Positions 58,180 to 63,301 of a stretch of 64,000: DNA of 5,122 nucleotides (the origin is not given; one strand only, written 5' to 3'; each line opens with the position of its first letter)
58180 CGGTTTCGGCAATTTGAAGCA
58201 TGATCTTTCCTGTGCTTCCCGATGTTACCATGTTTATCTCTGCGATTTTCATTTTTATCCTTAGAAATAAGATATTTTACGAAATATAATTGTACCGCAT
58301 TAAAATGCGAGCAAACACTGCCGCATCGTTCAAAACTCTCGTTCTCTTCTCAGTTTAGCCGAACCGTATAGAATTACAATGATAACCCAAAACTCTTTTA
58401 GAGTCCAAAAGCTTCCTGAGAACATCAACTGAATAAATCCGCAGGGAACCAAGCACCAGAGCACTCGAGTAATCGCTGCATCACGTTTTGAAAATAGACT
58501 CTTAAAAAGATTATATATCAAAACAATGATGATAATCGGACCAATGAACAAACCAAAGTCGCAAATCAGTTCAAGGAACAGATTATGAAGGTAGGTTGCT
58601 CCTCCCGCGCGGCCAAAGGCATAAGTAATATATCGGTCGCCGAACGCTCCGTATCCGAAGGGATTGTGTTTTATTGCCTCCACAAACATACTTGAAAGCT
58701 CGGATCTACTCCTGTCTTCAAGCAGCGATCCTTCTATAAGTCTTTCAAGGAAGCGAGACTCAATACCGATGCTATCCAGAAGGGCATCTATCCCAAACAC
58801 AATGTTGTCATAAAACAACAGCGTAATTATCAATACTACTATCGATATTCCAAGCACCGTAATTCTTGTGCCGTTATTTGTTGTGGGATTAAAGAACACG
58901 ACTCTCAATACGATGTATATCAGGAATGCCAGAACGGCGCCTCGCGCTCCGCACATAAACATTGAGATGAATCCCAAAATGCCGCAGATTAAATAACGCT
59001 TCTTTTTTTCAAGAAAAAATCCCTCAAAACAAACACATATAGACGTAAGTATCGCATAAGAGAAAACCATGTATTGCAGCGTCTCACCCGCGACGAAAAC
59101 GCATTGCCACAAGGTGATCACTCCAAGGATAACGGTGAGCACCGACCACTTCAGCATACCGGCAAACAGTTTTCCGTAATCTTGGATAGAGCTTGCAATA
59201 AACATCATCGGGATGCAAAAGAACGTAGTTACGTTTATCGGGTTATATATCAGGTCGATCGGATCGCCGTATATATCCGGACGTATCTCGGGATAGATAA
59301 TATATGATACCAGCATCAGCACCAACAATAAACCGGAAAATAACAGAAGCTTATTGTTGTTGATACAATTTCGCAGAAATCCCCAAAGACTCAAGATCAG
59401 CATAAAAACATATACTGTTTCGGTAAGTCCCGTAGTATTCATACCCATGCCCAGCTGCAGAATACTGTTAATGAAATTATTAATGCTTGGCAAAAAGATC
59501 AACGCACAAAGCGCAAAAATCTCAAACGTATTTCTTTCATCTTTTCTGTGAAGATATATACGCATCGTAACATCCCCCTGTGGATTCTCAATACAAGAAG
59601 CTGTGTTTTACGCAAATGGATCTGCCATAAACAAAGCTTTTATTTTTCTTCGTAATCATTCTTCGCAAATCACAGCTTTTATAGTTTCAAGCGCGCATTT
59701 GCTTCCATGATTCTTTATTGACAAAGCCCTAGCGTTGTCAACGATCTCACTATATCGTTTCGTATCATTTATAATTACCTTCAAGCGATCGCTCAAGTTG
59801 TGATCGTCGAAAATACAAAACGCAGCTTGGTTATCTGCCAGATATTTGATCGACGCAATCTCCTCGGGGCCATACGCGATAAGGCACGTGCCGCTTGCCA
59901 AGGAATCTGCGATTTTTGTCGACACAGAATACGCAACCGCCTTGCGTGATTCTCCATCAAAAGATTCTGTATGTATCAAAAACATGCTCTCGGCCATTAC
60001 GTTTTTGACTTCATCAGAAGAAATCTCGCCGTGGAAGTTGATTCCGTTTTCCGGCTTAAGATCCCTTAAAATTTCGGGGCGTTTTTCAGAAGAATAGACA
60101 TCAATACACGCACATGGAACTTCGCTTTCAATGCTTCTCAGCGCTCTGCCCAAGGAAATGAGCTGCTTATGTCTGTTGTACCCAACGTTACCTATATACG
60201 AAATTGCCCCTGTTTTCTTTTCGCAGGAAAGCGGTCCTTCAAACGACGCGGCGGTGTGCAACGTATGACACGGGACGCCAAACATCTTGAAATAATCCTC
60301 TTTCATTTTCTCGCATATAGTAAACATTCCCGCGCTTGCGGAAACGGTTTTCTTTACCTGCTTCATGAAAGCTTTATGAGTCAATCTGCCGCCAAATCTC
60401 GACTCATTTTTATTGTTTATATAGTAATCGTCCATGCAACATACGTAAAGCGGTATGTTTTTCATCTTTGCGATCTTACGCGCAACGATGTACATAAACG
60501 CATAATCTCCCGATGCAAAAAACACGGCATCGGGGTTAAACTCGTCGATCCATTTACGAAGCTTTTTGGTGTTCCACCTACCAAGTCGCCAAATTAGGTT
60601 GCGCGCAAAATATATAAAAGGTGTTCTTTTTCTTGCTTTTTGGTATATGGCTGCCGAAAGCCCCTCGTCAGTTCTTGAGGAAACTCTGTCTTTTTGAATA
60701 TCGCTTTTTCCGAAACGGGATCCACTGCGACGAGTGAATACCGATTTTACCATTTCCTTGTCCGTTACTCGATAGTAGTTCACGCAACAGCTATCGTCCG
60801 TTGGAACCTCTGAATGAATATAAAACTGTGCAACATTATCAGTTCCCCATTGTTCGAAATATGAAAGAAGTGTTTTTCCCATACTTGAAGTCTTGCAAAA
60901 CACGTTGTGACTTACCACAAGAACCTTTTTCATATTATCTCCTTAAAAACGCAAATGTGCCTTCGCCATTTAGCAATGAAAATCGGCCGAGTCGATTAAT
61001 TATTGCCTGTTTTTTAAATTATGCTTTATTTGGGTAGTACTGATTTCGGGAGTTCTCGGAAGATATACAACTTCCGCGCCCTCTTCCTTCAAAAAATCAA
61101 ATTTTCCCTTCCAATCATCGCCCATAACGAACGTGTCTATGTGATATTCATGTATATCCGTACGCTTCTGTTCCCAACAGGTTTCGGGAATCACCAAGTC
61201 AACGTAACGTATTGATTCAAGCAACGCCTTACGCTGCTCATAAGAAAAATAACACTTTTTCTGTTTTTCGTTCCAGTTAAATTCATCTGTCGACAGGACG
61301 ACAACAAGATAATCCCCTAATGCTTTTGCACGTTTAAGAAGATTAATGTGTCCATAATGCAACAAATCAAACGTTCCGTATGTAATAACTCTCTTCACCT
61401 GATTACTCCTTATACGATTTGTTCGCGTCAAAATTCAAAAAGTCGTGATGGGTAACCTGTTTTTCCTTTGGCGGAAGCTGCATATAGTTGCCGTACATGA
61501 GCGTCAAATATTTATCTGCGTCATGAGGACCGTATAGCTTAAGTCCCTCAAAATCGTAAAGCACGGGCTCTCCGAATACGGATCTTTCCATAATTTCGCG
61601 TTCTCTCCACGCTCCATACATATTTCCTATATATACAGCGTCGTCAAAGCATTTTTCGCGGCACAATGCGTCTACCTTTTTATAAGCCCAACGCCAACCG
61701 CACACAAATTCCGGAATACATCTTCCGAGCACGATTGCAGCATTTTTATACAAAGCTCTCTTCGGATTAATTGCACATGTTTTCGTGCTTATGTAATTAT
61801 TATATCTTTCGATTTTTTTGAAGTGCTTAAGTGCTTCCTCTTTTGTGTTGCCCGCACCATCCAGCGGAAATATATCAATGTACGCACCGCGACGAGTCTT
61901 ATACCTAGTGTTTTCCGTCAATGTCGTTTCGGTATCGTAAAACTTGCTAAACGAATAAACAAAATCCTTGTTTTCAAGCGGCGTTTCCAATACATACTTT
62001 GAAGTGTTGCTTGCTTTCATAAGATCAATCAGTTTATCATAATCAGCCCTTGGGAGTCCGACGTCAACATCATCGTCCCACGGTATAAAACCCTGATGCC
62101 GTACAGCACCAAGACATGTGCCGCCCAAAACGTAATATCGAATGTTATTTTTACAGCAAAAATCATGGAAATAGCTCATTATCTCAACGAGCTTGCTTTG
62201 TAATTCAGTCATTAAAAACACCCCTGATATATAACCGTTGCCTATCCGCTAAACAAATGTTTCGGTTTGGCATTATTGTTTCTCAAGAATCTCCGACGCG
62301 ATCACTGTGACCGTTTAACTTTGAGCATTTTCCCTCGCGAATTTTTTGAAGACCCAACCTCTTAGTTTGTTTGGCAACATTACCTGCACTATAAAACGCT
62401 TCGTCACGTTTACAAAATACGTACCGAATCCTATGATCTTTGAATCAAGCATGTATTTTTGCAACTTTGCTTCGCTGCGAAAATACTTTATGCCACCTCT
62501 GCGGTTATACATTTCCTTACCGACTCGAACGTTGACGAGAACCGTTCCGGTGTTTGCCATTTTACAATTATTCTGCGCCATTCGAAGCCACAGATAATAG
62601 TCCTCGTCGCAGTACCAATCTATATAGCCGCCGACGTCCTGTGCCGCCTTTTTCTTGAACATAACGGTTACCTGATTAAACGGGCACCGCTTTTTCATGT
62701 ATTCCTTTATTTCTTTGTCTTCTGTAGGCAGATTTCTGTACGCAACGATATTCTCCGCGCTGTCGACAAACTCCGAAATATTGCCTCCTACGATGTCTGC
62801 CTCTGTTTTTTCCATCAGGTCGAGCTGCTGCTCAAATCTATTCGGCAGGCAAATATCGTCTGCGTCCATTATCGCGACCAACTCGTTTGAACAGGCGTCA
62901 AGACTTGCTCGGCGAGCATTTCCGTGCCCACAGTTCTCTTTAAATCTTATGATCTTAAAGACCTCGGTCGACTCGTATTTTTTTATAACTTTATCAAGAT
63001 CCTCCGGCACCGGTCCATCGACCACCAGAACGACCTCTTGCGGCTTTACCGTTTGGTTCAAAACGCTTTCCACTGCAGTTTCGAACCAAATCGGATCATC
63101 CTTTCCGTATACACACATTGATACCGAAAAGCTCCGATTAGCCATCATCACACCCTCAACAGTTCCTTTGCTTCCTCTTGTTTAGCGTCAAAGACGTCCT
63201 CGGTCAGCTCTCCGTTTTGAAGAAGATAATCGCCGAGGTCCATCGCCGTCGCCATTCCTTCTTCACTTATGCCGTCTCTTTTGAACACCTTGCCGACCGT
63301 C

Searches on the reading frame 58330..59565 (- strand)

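Call 72: search_protein_families(library=pfam, proteins=[window:58330-59565:-], max_evalue=0.00001)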
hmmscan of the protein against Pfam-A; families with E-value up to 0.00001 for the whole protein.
window:58330-59565:- (411 aa): 1 family
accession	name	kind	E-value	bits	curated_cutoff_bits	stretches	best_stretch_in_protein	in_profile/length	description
PF04932.20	Wzy_C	-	9.1e-13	48.7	31.7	1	196-340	4-143/149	O-Antigen ligase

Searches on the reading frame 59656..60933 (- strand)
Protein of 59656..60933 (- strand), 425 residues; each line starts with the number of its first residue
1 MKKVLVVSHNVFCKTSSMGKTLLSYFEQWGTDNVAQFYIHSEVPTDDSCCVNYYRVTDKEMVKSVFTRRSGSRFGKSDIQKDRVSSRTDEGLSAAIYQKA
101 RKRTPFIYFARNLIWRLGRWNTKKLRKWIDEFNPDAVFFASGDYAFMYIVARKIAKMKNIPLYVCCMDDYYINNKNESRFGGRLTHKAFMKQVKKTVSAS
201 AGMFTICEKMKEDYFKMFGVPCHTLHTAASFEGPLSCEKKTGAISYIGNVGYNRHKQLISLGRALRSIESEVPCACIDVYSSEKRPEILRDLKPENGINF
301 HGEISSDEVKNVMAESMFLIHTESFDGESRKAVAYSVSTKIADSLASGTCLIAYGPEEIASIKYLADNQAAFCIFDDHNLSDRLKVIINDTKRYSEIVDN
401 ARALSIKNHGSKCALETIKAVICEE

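Call 72: search_protein_families(library=pfam, proteins=[window:59656-60933:-], max_evalue=0.00001)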
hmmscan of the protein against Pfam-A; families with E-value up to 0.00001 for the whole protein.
window:59656-60933:- (425 aa): 1 family
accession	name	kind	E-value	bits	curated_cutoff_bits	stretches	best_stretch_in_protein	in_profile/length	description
PF13439.12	Glyco_transf_4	-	4.4e-06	27.2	28.5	1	102-223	41-157/170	Glycosyltransferase Family 4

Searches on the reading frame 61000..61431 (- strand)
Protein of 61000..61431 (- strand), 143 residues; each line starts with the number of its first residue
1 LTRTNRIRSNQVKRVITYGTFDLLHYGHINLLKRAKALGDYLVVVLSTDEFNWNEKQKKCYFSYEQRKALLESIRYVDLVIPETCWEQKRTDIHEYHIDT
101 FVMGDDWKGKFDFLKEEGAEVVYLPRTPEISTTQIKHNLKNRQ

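Call 72: search_protein_families(library=pfam, proteins=[window:61000-61431:-], max_evalue=0.00001)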
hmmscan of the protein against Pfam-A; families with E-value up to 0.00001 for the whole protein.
window:61000-61431:- (143 aa): 1 family
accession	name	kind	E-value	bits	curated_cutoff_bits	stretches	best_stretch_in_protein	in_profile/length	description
PF01467.32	CTP_transf_like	-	2.4e-25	89.7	21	1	16-137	1-132/133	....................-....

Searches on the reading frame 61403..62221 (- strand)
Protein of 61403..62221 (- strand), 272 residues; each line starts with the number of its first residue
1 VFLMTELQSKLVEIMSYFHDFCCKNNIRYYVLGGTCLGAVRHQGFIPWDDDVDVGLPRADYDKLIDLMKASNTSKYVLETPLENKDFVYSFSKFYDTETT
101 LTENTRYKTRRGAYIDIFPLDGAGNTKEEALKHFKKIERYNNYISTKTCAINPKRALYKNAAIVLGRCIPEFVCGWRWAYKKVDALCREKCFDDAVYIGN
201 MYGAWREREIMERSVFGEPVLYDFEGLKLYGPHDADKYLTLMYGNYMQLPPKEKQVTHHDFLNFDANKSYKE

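Call 72: search_protein_families(library=pfam, proteins=[window:61403-62221:-], max_evalue=0.00001)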
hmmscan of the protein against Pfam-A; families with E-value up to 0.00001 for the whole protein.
window:61403-62221:- (272 aa): 1 family
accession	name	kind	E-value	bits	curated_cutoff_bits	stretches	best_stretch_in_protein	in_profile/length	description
PF04991.19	LicD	-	7.7e-48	164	22.6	1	22-244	1-227/227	LicD family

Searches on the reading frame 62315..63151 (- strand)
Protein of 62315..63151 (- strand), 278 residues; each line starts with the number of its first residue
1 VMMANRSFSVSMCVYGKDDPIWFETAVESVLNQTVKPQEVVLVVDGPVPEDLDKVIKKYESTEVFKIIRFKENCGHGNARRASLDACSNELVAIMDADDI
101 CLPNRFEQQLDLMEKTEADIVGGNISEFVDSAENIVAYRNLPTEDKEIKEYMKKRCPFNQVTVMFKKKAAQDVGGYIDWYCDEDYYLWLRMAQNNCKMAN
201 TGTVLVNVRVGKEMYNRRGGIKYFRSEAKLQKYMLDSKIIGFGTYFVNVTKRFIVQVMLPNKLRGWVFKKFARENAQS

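Call 72: search_protein_families(library=pfam, proteins=[window:62315-63151:-], max_evalue=0.00001)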
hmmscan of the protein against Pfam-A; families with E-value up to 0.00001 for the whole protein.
window:62315-63151:- (278 aa): 4 families
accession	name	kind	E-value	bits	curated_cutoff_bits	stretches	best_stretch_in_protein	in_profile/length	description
PF00535.33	Glycos_transf_2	-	2.3e-23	83.4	23.3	1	9-151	1-139/168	Glycosyl transferase family 2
PF13641.12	Glyco_tranf_2_3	-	2.6e-08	34.6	27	1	10-200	5-203/230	Glycosyltransferase like family 2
PF13632.12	Glyco_trans_2_3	-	4.2e-08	33.7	27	1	92-200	2-115/198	Glycosyl transferase family group 2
PF10111.15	Glyco_tranf_2_2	-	1.6e-07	31.5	27.3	1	10-226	2-234/276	Glycosyltransferase like family 2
